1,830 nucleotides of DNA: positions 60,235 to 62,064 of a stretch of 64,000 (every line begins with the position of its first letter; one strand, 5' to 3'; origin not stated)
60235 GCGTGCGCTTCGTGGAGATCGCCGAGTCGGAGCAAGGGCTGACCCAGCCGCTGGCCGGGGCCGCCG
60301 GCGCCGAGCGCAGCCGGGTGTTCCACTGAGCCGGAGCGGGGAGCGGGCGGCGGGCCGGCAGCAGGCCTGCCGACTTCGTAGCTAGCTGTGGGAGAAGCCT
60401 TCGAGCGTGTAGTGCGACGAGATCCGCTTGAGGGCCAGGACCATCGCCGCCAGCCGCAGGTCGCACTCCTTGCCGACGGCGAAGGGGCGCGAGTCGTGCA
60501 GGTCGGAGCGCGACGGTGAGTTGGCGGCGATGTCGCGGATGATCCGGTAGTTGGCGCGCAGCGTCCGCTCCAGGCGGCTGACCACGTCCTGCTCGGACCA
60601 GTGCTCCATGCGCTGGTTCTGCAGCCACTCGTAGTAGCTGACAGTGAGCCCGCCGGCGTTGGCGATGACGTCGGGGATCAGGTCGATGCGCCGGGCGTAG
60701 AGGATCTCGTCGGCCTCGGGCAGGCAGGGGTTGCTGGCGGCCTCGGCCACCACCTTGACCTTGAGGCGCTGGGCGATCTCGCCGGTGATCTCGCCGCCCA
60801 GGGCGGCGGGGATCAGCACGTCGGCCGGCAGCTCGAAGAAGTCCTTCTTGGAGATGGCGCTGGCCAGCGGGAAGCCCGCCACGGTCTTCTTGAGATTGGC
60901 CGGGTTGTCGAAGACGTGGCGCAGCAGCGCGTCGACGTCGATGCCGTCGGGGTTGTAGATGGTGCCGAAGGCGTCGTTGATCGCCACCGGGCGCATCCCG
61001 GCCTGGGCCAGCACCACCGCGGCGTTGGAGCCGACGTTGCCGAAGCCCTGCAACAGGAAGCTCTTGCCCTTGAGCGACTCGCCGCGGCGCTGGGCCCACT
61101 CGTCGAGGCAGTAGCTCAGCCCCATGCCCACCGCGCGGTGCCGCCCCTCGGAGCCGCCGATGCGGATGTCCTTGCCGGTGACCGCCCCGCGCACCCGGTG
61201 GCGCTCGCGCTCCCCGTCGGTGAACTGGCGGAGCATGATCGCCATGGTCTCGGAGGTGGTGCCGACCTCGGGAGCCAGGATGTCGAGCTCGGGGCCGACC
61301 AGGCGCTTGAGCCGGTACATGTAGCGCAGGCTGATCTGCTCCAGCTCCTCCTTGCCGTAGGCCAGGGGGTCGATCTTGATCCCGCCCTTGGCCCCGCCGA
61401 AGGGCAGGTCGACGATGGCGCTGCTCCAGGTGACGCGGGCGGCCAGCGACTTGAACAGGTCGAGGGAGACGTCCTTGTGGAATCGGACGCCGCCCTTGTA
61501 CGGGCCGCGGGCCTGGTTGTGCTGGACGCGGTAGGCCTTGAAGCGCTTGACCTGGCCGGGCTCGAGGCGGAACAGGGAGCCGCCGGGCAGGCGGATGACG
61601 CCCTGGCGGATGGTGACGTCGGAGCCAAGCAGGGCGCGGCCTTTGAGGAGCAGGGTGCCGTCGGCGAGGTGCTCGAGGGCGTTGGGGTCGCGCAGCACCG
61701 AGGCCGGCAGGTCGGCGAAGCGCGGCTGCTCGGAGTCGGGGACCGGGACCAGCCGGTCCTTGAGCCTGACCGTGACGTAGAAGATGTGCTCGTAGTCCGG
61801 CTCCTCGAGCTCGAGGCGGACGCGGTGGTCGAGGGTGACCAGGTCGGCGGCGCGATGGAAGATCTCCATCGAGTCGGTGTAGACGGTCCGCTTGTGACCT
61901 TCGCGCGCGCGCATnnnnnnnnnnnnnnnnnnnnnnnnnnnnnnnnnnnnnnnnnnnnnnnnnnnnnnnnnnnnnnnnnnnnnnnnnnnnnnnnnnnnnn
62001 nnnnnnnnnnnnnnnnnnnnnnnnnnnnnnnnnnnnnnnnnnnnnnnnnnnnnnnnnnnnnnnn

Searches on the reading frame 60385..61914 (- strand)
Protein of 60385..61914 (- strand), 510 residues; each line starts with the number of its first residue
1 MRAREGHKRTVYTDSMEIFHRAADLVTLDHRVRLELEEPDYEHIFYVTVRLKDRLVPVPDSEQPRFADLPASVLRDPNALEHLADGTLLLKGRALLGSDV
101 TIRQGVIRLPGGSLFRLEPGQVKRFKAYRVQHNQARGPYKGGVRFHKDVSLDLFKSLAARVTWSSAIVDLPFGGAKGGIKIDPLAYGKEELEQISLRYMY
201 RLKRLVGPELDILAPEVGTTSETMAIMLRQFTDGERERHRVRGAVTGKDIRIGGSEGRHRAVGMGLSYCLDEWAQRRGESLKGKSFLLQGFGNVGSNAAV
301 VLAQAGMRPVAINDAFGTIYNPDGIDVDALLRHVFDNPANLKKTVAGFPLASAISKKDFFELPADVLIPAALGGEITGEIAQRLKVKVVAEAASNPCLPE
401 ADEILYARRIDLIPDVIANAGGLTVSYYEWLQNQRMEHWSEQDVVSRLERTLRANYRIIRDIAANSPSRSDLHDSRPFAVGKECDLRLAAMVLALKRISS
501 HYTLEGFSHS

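Call 27: find_related_loci(query=window:60385-61914:-, collection=genome_contigs, flank=10000)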
Query window:60385-61914:- (510 aa) in genome_contigs; peptide patterns used: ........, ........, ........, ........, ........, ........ (x = any residue, [..] = any of these).
339 stretches matched a pattern; 213 encode a relative of the query (tblastn E <= 1e-3); the best 80 are kept; 80 distinct loci.
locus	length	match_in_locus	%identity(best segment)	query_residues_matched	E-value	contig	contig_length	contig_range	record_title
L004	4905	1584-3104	74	3-509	0e+0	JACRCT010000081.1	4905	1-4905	MAG: Deltaproteobacteria bacterium isolate NC_groundwater_1653_Pr3_B-0.1um_69_9 SR-2_scaffold_141_338762, whole genome s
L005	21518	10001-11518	72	4-509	0e+0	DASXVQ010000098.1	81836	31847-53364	MAG TPA_asm: Myxococcales bacterium isolate SMAG_U4749 k141_230607, whole genome shotgun sequence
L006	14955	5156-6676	73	4-510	0e+0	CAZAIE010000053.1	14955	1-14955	MAG TPA_asm: uncultured Myxococcaceae bacterium isolate binchicken_co269_54 genome assembly, contig: NODE_3776_length_14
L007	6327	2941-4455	72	4-508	0e+0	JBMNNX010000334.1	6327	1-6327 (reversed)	MAG: Myxococcales bacterium isolate SBF912SR1HQ0023 scaffold_42944_c1, whole genome shotgun sequence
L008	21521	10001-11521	72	4-510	0e+0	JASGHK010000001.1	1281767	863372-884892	MAG: Myxococcales bacterium isolate 5N171 JMF-2111-06-0005.ont.bin.171_0, whole genome shotgun sequence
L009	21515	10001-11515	71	4-508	0e+0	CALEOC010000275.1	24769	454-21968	MAG TPA_asm: uncultured Myxococcales bacterium isolate SRR1561992_bin.48_CONCOCT_v1.1_MAG genome assembly, contig: ERZ72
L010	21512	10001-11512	71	1-509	0e+0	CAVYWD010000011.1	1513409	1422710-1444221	MAG: uncultured delta proteobacterium isolate MFD01476.bin.1.33 genome assembly, contig: contig_7801, whole genome shotg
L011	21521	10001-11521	66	3-508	0e+0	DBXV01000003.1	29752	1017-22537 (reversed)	MAG TPA_asm: Myxococcales bacterium UBA1203 UBA1203_contig_45129, whole genome shotgun sequence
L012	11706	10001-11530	65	1-508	0e+0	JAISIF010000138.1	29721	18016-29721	MAG: Myxococcales bacterium isolate Hm464_bin50 k119_2597018, whole genome shotgun sequence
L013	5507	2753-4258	65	8-509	0e+0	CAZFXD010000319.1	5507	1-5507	MAG TPA_asm: uncultured Myxococcaceae bacterium isolate SRP189682_co2_13 genome assembly, contig: NODE_33621_length_5507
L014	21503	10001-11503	66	8-509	0e+0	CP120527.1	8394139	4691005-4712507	Myxococcaceae bacterium GXIMD 01537 chromosome, complete genome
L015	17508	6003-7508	66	8-509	0e+0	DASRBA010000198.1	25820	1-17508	MAG TPA_asm: Myxococcaceae bacterium isolate SMAG_U11132 k141_1910979, whole genome shotgun sequence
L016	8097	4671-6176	65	8-509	0e+0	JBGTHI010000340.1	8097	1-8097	MAG: Myxococcaceae bacterium isolate JTS-RE235 k141_1242900, whole genome shotgun sequence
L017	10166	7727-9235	65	5-509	0e+0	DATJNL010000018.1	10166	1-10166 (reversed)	MAG TPA_asm: Myxococcales bacterium isolate SMAG_U14860 k141_695971, whole genome shotgun sequence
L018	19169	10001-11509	65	5-509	0e+0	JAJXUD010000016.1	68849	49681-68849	MAG: Myxococcales bacterium isolate BP4.bin7 NODE_342_length_68849_cov_6.603446, whole genome shotgun sequence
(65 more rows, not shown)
